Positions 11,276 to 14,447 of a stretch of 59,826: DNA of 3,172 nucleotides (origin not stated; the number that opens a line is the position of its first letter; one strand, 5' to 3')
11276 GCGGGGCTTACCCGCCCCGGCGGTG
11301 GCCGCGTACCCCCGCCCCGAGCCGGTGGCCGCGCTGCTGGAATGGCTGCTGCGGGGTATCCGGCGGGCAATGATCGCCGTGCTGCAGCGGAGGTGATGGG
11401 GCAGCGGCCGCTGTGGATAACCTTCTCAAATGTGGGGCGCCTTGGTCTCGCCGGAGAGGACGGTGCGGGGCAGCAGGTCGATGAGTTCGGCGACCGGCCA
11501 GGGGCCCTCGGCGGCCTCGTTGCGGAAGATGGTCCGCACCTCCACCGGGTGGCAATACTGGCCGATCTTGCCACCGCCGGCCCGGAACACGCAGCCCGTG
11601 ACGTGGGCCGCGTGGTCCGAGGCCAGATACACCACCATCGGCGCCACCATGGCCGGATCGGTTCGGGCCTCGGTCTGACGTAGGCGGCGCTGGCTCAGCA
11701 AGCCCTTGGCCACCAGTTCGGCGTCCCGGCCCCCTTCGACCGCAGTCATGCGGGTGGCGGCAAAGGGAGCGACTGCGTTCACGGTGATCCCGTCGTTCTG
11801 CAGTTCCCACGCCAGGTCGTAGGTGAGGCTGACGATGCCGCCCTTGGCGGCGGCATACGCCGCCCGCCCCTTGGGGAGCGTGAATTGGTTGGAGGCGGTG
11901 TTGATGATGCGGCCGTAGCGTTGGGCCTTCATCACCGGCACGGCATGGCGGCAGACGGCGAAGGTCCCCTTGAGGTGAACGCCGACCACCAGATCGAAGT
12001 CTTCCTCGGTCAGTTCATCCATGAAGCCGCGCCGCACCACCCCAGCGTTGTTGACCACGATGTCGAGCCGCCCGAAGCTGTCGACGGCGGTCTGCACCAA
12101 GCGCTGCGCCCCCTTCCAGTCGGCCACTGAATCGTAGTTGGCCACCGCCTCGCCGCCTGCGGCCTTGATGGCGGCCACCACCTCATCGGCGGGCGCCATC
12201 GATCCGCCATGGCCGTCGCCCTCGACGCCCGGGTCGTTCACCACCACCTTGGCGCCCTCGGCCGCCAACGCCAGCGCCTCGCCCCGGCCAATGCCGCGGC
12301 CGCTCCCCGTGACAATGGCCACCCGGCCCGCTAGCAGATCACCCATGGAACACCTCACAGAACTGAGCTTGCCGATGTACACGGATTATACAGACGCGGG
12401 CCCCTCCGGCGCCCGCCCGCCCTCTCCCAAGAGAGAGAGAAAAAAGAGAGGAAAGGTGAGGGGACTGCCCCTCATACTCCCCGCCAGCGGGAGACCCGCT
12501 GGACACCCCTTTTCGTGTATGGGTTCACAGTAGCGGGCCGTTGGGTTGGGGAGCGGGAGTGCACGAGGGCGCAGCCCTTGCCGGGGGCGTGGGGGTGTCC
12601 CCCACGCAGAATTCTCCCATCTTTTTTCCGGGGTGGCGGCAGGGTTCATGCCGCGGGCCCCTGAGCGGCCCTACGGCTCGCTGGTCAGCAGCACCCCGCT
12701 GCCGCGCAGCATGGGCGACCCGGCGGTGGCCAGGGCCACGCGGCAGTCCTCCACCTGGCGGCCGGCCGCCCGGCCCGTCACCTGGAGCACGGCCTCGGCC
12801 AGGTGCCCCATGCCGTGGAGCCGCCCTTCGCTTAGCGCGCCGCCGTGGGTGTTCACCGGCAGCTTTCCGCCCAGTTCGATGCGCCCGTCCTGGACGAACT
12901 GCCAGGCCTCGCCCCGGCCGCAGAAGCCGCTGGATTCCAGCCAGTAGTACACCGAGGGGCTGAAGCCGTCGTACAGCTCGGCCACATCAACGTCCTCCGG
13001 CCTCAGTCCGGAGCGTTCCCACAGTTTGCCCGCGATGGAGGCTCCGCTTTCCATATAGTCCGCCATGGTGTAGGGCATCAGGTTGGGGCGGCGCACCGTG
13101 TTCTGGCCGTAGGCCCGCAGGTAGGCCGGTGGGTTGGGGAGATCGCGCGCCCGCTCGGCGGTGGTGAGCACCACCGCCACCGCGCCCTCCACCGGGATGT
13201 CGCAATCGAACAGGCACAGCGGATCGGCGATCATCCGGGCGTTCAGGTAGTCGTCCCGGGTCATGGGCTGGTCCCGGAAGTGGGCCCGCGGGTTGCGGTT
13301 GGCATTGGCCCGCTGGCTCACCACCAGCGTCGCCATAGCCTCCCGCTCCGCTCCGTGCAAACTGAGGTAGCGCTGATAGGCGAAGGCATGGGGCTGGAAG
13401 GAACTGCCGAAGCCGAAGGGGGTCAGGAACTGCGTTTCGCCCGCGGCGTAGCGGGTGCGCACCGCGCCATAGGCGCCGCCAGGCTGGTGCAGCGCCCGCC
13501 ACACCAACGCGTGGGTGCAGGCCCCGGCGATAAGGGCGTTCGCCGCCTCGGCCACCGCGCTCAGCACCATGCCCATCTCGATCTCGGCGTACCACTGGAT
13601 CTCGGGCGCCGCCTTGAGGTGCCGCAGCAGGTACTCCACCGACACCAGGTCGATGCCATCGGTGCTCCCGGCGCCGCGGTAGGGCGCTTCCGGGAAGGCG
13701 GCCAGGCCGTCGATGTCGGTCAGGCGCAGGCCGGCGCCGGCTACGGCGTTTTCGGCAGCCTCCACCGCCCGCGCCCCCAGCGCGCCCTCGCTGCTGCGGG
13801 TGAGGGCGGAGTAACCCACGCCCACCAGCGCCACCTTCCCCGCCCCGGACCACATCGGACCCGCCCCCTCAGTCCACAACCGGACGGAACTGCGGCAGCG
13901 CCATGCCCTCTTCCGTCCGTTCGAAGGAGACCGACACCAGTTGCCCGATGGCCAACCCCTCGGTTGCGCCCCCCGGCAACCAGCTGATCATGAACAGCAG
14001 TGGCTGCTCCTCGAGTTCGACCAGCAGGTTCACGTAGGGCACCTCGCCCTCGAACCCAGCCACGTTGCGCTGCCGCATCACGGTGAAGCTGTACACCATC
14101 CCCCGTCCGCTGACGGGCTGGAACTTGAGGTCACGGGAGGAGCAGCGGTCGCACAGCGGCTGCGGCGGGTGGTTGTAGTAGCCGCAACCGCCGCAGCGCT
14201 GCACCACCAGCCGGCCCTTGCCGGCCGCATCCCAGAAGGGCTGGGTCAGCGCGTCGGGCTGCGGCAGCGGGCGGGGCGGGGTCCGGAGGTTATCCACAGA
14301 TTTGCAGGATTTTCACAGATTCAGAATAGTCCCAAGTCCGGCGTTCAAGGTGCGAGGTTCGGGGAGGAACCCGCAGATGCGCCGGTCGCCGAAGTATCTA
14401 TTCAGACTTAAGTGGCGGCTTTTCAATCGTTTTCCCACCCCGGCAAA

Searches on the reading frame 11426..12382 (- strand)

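Call 10: search_protein_families(library=pfam, proteins=[window:11426-12382:-], max_evalue=0.01)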
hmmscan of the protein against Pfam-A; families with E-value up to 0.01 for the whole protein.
window:11426-12382:- (318 aa): 3 families
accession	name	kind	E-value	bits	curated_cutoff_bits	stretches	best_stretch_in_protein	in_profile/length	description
PF00106.31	adh_short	-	5.4e-41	140.7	26.6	1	20-212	1-186/195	short chain dehydrogenase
PF13561.12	adh_short_C2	-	5.2e-40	137.9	27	1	29-271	6-234/236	Enoyl-(Acyl carrier protein) reductase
PF08659.16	KR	-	1e-06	29.3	22.6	1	23-146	4-122/180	KR domain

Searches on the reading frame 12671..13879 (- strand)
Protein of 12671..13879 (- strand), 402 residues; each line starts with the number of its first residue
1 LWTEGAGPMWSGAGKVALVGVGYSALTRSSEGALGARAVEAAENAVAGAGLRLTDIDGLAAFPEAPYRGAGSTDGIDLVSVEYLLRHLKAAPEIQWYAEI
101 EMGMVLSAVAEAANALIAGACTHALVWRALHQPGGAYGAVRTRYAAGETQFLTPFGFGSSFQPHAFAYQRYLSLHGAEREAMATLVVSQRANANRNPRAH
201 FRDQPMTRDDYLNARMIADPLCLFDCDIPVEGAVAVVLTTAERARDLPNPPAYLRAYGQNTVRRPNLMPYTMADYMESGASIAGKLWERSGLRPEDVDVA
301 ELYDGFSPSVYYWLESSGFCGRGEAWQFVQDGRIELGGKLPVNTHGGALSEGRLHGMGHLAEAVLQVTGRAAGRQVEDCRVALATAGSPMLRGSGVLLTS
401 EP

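Call 10: search_protein_families(library=pfam, proteins=[window:12671-13879:-], max_evalue=0.01)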
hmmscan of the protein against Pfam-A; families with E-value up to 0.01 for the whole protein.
window:12671-13879:- (402 aa): 1 family
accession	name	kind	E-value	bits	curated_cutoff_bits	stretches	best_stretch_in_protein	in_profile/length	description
PF22691.2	Thiolase_C_1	-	5.3e-37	127.2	28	1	272-396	12-139/144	Thiolase C-terminal domain-like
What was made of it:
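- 12671..14297 (-): DUF35/ChsH2-like OB protein (13869-14297) and SCP-x-type thiolase (12671-13855), the other side of the interrupted operon. Pfam (call 10).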

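Call 77: find_homologous_proteins(query=window:12671-13855:-, max_evalue=1e-100)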
Query window:12671-13855:- (394 aa): 376 proteins with E <= 1e-100 among 8000 candidates; the best 120 are listed.
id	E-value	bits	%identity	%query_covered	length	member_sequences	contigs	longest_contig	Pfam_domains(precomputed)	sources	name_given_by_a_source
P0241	9.4e-262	886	100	100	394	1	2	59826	PF22691.3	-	-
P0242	3.7e-235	798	90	100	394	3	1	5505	PF22691.3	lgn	-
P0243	5.6e-208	709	79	100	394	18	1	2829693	PF22691.3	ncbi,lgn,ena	-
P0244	7.0e-205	698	79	100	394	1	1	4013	PF22691.3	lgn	-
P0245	1.1e-191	655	71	100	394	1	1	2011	PF22691.3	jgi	jgi:acetyl-CoA acetyltransferase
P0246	7.4e-190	649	71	100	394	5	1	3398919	PF22691.3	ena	-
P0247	5.7e-187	639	70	100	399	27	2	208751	PF22691.3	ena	-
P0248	2.5e-186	637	70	100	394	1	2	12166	PF22691.3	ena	-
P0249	1.7e-185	635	71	100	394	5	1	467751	PF22691.3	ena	-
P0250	4.1e-181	620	68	100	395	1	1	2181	PF22691.3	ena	-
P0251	7.9e-175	599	65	100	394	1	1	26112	PF22691.3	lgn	-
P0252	5.2e-172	590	64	100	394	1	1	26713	PF22691.3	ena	-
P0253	6.0e-172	590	68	100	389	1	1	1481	PF02803.25,PF22691.3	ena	-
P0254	4.0e-165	568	62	100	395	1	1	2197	PF22691.3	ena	-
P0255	7.9e-163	560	65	100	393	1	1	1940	PF22691.3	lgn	-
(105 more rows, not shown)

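Call 78: find_encoding_contigs(protein=P0242, flank=8000, max_places=4)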
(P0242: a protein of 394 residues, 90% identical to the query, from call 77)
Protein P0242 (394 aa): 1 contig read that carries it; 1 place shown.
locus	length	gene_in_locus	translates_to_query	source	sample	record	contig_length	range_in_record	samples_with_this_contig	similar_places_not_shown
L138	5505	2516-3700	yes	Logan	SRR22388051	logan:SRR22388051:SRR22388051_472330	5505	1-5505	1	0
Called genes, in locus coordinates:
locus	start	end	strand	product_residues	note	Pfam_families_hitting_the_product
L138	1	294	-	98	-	?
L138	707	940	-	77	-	-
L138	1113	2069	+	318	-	PF04199:Cyclase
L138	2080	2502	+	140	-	PF12172:zf-ChsH2, PF01796:OB_ChsH2_C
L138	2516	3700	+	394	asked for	PF22691:Thiolase_C_1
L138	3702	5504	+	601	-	?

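Call 79: find_encoding_contigs(protein=P0243, flank=10000, max_places=3)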
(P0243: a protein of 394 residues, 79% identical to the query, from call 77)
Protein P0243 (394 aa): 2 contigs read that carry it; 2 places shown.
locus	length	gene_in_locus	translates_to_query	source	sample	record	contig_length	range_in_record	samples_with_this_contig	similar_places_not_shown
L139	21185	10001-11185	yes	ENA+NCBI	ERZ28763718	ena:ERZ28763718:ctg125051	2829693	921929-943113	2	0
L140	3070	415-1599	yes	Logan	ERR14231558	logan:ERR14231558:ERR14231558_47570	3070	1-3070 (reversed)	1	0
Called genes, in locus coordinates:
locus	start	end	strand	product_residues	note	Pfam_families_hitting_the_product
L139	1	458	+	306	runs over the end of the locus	PF03446:NAD_binding_2, PF03807:F420_oxidored, PF14833:NAD_binding_11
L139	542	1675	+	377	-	PF04909:Amidohydro_2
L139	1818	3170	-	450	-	PF00355:Rieske, PF19301:LigXa_C (weak)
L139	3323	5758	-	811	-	PF02515:CoA_transf_3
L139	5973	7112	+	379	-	PF22691:Thiolase_C_1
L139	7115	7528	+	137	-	PF12172:zf-ChsH2, PF01796:OB_ChsH2_C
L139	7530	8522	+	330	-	PF04909:Amidohydro_2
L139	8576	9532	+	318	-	PF04199:Cyclase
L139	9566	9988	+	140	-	PF12172:zf-ChsH2, PF01796:OB_ChsH2_C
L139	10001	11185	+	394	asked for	PF22691:Thiolase_C_1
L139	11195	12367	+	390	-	PF02515:CoA_transf_3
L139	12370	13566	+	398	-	PF02515:CoA_transf_3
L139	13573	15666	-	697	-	PF00270:DEAD (weak), PF04851:ResIII, PF17757:UvrB_inter, PF27431:UvrB_3rd, PF00271:Helicase_C, PF12344:UvrB, PF02151:UVR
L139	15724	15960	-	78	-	-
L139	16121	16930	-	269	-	PF01170:UPF0020 (faint), PF01555:N6_N4_Mtase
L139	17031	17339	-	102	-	PF00355:Rieske, PF13806:Rieske_2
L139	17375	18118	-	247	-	PF20772:TACO1_YebC_N, PF01709:Transcrip_reg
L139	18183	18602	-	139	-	PF03928:HbpS-like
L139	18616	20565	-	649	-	PF19864:Radical_SAM_N2, PF04055:Radical_SAM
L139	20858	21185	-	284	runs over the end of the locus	PF00561:Abhydrolase_1, PF12697:Abhydrolase_6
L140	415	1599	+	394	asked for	PF22691:Thiolase_C_1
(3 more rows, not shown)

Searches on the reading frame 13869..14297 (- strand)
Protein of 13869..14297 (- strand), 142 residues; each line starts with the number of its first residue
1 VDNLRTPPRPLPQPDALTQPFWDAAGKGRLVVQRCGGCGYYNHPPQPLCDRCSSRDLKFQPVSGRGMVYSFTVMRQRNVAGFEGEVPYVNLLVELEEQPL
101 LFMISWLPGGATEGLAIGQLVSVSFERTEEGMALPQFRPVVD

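Call 10: search_protein_families(library=pfam, proteins=[window:13869-14297:-], max_evalue=0.01)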
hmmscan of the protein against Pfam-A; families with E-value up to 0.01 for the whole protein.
window:13869-14297:- (142 aa): 2 families
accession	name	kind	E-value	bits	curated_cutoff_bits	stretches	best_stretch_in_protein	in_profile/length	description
PF01796.24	OB_ChsH2_C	-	5e-14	52.4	27.1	1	60-126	2-65/65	ChsH2, C-terminal OB-fold domain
PF12172.15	zf-ChsH2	-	8.5e-12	45.1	23.2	1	22-57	1-36/37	ChsH2, rubredoxin-like zinc ribbon domain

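Call 60: find_encoding_contigs(protein=window:13869-14297:-, flank=6000, max_places=10)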
Protein window:13869-14297:- (142 aa): 2 contigs read that carry it; 2 places shown.
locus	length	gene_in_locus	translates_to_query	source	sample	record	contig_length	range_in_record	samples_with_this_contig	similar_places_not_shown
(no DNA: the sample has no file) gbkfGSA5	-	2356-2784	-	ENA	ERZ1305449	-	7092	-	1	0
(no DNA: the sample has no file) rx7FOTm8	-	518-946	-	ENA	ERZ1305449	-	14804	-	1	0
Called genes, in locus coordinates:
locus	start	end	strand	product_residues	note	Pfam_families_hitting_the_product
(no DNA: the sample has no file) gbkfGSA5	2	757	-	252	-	?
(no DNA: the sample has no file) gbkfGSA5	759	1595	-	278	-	PF02569:Pantoate_ligase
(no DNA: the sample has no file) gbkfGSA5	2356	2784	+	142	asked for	PF12172:zf-ChsH2, PF01796:OB_ChsH2_C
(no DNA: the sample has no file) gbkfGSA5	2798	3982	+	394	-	PF22691:Thiolase_C_1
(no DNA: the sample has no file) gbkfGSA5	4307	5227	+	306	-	PF00106:adh_short, PF08659:KR (weak), PF13561:adh_short_C2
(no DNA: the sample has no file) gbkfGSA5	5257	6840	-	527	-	PF00890:FAD_binding_2 (weak), PF01266:DAO (weak), PF13450:NAD_binding_8, PF01593:Amino_oxidase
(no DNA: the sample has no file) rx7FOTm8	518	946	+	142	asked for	PF12172:zf-ChsH2, PF01796:OB_ChsH2_C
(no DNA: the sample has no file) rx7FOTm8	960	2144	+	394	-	PF22691:Thiolase_C_1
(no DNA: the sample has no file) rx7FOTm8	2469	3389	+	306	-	PF00106:adh_short, PF08659:KR (weak), PF13561:adh_short_C2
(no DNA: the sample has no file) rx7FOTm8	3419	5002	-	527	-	PF00890:FAD_binding_2 (weak), PF01266:DAO (weak), PF13450:NAD_binding_8, PF01593:Amino_oxidase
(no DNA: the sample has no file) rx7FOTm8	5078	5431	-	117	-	PF00127:Copper-bind, PF13473:Cupredoxin_1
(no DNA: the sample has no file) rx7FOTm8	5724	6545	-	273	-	PF00561:Abhydrolase_1, PF12146:Hydrolase_4, PF12697:Abhydrolase_6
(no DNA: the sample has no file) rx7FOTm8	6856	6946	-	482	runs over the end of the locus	PF01565:FAD_binding_4, PF02913:FAD-oxidase_C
